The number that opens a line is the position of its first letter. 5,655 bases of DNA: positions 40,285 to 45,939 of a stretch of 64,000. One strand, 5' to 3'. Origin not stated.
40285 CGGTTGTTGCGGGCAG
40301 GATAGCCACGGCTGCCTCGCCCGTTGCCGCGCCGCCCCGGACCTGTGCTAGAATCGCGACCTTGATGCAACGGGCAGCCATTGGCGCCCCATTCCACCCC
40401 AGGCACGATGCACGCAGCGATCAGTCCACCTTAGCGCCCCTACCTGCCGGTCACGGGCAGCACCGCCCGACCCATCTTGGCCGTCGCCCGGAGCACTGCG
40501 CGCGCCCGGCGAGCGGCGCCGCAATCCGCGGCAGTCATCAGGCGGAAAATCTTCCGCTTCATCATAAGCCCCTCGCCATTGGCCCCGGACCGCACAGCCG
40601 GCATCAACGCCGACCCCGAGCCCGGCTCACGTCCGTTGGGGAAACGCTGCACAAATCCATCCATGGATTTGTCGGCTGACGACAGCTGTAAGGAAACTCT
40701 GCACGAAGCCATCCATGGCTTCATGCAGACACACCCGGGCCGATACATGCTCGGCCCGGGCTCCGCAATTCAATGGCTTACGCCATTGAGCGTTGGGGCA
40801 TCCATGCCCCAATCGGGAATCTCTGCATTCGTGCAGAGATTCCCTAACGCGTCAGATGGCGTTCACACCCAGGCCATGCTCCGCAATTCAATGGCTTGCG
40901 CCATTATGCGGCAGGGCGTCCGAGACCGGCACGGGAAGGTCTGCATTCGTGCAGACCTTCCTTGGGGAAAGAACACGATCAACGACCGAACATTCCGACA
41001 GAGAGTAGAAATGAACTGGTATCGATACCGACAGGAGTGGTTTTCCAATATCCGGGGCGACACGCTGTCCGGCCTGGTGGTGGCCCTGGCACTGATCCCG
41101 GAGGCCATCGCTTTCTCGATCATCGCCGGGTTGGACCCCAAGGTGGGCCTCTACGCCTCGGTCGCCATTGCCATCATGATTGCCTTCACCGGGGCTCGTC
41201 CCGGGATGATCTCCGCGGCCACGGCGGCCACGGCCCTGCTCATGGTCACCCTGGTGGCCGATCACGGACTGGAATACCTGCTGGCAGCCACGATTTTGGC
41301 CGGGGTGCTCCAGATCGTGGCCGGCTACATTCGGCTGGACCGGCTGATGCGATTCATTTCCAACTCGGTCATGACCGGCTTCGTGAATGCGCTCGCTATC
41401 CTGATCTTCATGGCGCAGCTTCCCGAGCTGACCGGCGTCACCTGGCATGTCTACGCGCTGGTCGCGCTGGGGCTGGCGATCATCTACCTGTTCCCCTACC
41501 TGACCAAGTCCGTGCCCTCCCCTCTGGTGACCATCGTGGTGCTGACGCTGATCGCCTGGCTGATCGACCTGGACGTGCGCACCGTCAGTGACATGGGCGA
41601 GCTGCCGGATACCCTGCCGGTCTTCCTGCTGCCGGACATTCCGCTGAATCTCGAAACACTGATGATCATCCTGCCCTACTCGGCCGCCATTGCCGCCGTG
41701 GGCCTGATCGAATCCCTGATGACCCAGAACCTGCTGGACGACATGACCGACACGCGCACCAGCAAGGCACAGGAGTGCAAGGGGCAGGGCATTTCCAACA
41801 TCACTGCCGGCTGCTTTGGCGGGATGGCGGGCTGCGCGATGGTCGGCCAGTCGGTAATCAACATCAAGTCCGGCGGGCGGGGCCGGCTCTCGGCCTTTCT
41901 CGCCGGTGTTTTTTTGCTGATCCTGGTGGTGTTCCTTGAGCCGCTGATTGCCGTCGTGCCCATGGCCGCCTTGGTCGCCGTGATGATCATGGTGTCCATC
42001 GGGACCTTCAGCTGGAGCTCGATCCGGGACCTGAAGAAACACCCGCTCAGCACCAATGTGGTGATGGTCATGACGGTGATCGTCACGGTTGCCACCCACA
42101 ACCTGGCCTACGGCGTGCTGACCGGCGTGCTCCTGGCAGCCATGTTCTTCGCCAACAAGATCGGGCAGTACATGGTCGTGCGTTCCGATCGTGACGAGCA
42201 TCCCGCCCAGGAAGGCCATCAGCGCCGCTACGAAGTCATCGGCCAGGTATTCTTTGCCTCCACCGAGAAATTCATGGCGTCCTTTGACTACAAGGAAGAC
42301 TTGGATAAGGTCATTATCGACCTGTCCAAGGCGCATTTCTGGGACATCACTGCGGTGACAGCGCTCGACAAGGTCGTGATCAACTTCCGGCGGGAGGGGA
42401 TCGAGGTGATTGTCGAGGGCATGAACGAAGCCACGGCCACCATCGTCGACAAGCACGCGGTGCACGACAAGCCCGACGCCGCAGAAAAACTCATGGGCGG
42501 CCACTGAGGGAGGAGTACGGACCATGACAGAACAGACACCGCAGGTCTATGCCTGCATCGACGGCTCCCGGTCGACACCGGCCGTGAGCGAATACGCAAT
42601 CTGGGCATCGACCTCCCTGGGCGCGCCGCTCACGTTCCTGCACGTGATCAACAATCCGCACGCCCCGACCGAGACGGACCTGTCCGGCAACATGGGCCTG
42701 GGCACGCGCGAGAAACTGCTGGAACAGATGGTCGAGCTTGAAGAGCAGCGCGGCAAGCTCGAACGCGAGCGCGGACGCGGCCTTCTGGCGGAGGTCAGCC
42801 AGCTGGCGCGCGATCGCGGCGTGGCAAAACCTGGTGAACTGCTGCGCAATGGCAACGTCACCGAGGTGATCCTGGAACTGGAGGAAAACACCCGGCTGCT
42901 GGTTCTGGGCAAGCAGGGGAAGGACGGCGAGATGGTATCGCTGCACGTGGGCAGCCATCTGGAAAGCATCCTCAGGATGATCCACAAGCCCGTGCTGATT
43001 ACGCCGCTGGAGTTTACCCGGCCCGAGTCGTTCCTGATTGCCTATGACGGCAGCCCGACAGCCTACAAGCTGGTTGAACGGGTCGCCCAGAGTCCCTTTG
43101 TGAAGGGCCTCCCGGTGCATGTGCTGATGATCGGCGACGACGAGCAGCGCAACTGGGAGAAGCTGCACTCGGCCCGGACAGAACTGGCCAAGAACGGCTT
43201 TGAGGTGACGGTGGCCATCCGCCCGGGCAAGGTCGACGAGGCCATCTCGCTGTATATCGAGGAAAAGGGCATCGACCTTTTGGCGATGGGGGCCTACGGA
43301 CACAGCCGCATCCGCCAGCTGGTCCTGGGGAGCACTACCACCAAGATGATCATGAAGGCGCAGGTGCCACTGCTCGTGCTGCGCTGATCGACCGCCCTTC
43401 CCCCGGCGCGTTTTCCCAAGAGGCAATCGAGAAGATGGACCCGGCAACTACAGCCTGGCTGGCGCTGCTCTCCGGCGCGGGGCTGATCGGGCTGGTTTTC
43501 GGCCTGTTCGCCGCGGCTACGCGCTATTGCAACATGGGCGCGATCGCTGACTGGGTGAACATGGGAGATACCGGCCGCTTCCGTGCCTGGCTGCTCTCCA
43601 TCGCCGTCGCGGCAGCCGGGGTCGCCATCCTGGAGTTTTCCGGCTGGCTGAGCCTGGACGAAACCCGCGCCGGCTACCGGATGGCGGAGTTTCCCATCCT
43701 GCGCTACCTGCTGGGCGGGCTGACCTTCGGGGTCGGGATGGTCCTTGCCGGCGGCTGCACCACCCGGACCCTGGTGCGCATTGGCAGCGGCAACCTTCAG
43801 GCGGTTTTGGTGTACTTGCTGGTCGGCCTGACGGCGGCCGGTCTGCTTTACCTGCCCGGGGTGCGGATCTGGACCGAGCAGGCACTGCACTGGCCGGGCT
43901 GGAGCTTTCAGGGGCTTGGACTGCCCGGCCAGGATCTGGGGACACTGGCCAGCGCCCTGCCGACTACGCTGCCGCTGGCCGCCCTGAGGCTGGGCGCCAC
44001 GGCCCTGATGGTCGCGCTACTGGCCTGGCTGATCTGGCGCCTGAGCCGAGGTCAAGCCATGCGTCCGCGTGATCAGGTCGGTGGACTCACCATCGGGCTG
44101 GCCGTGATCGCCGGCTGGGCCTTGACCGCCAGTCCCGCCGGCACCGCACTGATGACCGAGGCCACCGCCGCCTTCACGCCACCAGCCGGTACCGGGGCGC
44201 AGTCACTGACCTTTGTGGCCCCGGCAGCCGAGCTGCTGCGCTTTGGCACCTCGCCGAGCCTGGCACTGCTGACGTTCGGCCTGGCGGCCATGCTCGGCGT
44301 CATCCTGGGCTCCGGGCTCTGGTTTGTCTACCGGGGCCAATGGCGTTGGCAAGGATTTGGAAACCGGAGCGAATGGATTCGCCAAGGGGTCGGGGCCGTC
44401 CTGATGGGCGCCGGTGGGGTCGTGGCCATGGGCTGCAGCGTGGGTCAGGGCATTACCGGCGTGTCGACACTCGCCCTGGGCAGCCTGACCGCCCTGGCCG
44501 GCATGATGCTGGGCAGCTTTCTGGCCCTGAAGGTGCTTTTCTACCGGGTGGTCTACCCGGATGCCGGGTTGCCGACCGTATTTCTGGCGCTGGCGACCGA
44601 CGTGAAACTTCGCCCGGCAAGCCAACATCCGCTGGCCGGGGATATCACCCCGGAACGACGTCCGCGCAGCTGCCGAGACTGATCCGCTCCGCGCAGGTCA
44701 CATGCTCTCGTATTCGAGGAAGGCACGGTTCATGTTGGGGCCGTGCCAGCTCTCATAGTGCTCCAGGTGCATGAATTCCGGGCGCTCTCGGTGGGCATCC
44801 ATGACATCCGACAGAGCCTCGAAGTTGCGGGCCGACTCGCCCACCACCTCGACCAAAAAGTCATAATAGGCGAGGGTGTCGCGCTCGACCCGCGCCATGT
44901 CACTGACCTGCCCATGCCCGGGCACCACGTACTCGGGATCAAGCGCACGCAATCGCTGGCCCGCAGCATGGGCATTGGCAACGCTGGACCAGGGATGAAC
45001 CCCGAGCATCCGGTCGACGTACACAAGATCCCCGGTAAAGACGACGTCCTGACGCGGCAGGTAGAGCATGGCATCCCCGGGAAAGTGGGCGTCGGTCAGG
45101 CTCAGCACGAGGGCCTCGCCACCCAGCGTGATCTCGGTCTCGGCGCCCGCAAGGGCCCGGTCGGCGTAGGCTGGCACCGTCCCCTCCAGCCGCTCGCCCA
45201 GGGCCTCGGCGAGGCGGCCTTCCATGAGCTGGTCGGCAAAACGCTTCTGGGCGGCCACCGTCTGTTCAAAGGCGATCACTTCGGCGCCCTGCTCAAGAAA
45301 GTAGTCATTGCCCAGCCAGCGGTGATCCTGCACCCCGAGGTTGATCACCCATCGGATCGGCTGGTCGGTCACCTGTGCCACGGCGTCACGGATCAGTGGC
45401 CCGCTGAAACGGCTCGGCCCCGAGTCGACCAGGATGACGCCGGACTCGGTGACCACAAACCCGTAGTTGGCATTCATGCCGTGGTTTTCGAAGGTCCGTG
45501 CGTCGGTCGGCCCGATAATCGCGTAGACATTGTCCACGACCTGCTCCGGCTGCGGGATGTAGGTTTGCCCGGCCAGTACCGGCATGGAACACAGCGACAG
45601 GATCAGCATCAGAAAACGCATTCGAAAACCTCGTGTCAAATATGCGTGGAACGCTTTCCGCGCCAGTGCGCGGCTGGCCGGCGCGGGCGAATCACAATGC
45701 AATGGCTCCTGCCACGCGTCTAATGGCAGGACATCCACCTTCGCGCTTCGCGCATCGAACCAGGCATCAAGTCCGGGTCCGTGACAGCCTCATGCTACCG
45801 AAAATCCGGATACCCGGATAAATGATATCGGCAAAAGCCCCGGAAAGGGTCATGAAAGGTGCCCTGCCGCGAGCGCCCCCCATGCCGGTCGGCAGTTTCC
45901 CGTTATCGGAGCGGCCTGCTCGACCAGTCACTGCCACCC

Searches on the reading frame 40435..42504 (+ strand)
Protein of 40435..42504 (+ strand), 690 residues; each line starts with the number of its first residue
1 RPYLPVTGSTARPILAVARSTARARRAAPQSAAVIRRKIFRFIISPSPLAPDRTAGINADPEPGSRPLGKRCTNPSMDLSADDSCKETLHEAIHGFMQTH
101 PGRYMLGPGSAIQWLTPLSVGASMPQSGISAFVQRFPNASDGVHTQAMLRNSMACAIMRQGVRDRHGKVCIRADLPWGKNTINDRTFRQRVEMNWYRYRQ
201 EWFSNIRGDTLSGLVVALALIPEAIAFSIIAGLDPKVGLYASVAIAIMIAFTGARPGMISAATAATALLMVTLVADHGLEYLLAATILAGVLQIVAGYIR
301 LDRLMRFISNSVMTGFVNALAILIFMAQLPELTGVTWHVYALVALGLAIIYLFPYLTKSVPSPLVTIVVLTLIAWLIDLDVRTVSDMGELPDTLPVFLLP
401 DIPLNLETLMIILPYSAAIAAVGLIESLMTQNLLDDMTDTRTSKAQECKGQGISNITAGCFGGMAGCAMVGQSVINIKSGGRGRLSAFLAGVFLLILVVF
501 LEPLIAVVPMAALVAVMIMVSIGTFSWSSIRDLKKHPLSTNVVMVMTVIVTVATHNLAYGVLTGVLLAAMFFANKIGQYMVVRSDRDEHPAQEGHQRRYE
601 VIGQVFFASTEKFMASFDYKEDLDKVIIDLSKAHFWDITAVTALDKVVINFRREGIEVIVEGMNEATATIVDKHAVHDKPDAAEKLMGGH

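Call 106: search_protein_families(library=pfam, proteins=[window:40435-42504:+], max_evalue=0.00001)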
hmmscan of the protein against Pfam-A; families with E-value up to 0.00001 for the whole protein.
window:40435-42504:+ (690 aa): 2 families
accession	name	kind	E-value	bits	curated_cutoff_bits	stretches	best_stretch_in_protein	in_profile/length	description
PF00916.26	Sulfate_transp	-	1.4e-55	189.1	23.2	2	353-544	178-377/380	Sulfate permease family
PF01740.26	STAS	-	1.2e-11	44.7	22.6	1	599-679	13-96/106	STAS domain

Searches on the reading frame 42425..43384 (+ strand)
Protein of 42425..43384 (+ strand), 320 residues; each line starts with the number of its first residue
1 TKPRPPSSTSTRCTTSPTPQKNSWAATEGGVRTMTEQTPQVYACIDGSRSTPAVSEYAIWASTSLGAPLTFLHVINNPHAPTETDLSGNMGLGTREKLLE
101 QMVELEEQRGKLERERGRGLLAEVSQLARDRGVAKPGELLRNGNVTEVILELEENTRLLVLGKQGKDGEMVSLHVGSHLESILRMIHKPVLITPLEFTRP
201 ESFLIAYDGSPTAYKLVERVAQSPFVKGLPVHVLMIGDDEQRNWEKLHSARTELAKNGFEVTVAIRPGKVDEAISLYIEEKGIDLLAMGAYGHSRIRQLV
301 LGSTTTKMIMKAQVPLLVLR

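Call 106: search_protein_families(library=pfam, proteins=[window:42425-43384:+], max_evalue=0.00001)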
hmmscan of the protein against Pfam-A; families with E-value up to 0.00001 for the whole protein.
window:42425-43384:+ (320 aa): 1 family
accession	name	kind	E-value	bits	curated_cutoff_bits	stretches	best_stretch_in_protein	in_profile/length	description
PF00582.32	Usp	-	3.6e-32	112.3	24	2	245-320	66-141/141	Universal stress protein family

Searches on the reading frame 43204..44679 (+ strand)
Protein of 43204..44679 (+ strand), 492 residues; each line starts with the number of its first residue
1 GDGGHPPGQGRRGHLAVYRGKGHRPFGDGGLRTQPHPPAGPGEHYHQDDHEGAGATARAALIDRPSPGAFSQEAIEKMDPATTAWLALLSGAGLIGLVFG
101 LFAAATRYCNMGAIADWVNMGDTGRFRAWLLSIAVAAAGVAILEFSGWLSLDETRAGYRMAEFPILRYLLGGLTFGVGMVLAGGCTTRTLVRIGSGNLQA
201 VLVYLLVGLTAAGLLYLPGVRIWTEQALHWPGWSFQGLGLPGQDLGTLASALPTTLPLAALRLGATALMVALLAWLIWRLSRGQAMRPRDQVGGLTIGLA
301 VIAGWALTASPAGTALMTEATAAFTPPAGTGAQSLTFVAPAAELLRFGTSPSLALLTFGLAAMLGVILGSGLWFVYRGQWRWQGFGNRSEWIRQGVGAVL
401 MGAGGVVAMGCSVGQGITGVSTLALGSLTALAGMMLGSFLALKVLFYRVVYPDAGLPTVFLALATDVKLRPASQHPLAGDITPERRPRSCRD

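Call 106: search_protein_families(library=pfam, proteins=[window:43204-44679:+], max_evalue=0.00001)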
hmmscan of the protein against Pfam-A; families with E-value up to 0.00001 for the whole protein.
window:43204-44679:+ (492 aa): 1 family
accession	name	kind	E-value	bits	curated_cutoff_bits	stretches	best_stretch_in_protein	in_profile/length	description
PF04143.19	Sulf_transp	-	8.4e-48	163.9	27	1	106-440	2-310/310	Sulphur transport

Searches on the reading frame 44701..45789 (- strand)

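Call 106: search_protein_families(library=pfam, proteins=[window:44701-45789:-], max_evalue=0.00001)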
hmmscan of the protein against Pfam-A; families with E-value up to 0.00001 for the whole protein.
window:44701-45789:- (363 aa): 1 family
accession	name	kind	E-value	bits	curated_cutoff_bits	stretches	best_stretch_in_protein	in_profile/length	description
PF00753.33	Lactamase_B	-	1.1e-12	48.7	22.7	1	202-292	97-196/196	Metallo-beta-lactamase superfamily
